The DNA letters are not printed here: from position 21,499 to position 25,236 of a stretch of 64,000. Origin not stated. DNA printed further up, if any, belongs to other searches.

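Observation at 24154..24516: CheY-like pseudo-receiver domain cleanly inserted into the HdrA fold of a giant HdrL-type protein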

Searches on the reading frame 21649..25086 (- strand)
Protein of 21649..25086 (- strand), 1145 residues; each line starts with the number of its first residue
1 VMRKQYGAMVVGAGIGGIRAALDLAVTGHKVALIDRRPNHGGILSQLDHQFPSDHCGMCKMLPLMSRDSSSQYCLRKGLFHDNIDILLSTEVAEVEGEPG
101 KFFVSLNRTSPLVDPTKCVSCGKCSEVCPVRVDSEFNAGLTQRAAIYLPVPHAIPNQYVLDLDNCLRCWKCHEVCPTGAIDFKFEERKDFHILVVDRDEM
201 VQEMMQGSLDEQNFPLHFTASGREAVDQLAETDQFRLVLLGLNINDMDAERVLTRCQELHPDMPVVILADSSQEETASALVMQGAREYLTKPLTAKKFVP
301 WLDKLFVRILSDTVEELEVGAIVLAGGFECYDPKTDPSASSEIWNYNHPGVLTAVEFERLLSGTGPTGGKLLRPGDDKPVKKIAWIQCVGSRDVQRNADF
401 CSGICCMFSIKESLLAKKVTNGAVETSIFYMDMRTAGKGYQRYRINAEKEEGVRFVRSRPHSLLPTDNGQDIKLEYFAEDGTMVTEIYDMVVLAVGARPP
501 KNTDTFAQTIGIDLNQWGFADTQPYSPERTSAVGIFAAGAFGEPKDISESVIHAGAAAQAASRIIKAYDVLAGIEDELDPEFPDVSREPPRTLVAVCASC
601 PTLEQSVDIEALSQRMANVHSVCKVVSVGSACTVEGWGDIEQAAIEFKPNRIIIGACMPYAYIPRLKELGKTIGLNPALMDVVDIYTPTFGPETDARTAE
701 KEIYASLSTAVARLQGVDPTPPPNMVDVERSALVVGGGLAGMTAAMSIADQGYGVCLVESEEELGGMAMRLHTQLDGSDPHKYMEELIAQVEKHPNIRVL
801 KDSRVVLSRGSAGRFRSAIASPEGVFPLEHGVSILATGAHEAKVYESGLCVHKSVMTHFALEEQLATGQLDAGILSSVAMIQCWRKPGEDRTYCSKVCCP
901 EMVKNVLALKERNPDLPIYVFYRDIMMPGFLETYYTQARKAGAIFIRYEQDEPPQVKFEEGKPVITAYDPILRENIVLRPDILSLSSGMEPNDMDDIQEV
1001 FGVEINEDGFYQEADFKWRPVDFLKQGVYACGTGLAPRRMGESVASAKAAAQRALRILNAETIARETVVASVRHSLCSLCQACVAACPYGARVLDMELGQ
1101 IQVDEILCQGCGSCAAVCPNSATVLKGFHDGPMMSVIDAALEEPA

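Call 5: search_protein_families(library=pfam, proteins=[window:21649-25086:-], max_evalue=0.01)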
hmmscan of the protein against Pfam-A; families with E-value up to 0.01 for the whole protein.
window:21649-25086:- (1145 aa): 28 families (the best 25 are shown)
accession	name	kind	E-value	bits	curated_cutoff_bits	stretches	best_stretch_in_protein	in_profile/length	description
PF07992.20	Pyr_redox_2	-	1.6e-22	80.8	26.1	3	733-845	4-115/291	Pyridine nucleotide-disulphide oxidoreductase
PF00037.32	Fer4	-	5.1e-20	70.9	21.1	4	158-181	1-24/24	4Fe-4S binding domain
PF12838.12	Fer4_7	-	5.9e-16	59.1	27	3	1077-1121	2-51/52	4Fe-4S dicluster domain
PF13237.11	Fer4_10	-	1.8e-15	57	25.5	3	1075-1119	7-53/53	4Fe-4S dicluster domain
PF12831.13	FAD_oxidored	-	2.8e-15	57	27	2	733-770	3-40/416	FAD dependent oxidoreductase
PF13450.12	NAD_binding_8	-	1.5e-14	54.4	21.9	2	734-798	1-62/68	NAD(P)-binding Rossmann-like domain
PF00072.30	Response_reg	-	5.3e-14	52.8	30.2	1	192-298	1-106/111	Response regulator receiver domain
PF13484.11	Fer4_16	-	2.3e-13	51.1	30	1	164-191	1-31/66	4Fe-4S double cluster binding domain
PF00890.30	FAD_binding_2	-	9.2e-13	48.6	20.4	2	732-770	2-48/414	FAD binding domain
PF13187.11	Fer4_9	-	1.1e-12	48.2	27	2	117-180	1-52/52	4Fe-4S dicluster domain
PF14697.11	Fer4_21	-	1.7e-11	44.5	35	1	1070-1120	1-53/59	4Fe-4S dicluster domain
PF12837.12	Fer4_6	-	7.1e-10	38.8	25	3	111-131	2-22/24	4Fe-4S binding domain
PF01134.28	GIDA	-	8.8e-10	38.6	22.1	2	733-765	3-36/391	Glucose inhibited division protein A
PF13183.11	Fer4_8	-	6e-09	36.8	27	1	116-178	3-67/68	4Fe-4S dicluster domain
PF01266.30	DAO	-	8.8e-08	32.5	27.9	2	733-766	3-37/353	FAD dependent oxidoreductase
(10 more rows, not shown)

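Call 6: search_protein_families(library=ncbifam, proteins=[window:21649-25086:-], max_evalue=0.01)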
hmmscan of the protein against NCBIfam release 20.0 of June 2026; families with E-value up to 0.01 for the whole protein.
window:21649-25086:- (1145 aa): 257 families (the best 25 are shown)
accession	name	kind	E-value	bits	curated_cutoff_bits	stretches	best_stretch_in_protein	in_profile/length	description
NF040770.1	hetero_SS_HdrA2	exception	6.7e-190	633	1100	4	826-1143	314-643/777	CoB-CoM heterodisulfide reductase HdrA2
NF041778.1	hetero_SS_HdrA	equivalog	9.9e-146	486.6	1400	4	871-1142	381-652/771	ferredoxin:CoB-CoM heterodisulfide reductase subunit HdrA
NF041891.1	hdrA_Methbact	equivalog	3.5e-144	481.9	1300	4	876-1142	373-637/762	ferredoxin:CoB-CoM heterodisulfide reductase subunit HdrA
NF009410.0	PRK12771.1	subfamily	1.2e-17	63.7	516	3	726-768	135-177/566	NAD(P)-binding protein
TIGR01372.1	soxA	subfamily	2.9e-15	55.1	1164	2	731-805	170-244/996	sarcosine oxidase subunit alpha family protein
NF005560.0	PRK07233.1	equivalog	4e-14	52.3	252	2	733-773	4-44/435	hypothetical protein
TIGR02700.1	flavo_MJ0208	hypoth_equivalog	6.7e-14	51.7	251.35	1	1064-1123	137-194/234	dihydromethanopterin reductase (acceptor)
TIGR03997.1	mycofact_OYE_2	equivalog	9e-14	50.8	793.15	2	728-792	378-438/645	mycofactocin system FadH/OYE family oxidoreductase 2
TIGR03467.1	HpnE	equivalog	1.3e-13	51.1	283.05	2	733-772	2-41/430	hydroxysqualene dehydroxylase HpnE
NF058577.1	FdxA_fam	equivalog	3e-13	49.7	65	3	1075-1122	7-52/52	4Fe-4S ferredoxin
NF009409.0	PRK12770.1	subfamily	2.5e-12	46.5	343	2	9-44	22-57/360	putative glutamate synthase subunit beta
NF045637.1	carotdesatCrtDProt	equivalog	9.2e-12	44.2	580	2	9-48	2-41/485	1-hydroxycarotenoid 3,4-desaturase CrtD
NF042909.1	FMH_DH_FwdF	exception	1e-11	44.6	375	2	113-182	175-244/336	tungsten-dependent formylmethanofuran dehydrogenase subunit FwdF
TIGR04105.1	FeFe_hydrog_B1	subfamily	1.1e-11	44.1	450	1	105-181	131-206/462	monomeric [FeFe] hydrogenase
NF003585.0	PRK05249.1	equivalog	1.4e-11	43.7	465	2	4-43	5-44/464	Si-specific NAD(P)(+) transhydrogenase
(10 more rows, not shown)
